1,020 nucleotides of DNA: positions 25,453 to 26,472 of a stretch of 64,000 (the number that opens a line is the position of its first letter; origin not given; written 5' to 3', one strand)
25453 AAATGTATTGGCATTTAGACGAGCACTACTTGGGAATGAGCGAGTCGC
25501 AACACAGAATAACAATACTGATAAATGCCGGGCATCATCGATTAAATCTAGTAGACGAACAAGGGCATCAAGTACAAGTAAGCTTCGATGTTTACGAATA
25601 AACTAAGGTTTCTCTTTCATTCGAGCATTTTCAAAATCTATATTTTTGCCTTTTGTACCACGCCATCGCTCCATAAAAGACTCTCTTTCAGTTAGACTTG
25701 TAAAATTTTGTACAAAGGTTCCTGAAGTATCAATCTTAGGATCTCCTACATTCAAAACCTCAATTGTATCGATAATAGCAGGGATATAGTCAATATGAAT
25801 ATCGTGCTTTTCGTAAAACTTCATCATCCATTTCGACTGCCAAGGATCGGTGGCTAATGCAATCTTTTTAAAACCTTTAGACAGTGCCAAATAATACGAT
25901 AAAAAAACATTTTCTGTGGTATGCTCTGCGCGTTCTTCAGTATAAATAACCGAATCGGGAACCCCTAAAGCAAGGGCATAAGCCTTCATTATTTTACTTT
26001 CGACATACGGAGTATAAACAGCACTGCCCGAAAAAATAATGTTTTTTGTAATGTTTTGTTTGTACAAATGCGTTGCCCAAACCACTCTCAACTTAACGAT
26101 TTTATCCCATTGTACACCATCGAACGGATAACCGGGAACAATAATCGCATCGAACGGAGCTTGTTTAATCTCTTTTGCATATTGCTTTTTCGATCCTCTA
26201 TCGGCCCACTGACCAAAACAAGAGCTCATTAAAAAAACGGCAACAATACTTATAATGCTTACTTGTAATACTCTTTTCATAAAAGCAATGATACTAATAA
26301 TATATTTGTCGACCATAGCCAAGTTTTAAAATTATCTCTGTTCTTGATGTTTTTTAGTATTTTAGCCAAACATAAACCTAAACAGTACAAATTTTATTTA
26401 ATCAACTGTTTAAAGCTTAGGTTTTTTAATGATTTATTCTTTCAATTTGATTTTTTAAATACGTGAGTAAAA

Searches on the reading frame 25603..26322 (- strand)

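Call 45: search_protein_families(library=pfam, proteins=[window:25603-26322:-], max_evalue=0.00001)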
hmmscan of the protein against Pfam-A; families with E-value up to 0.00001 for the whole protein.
window:25603-26322:- (239 aa): 1 family
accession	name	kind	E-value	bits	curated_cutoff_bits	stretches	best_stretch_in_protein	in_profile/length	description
PF02698.23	DUF218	-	1.9e-17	63.8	27.6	1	58-182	1-109/133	DUF218 domain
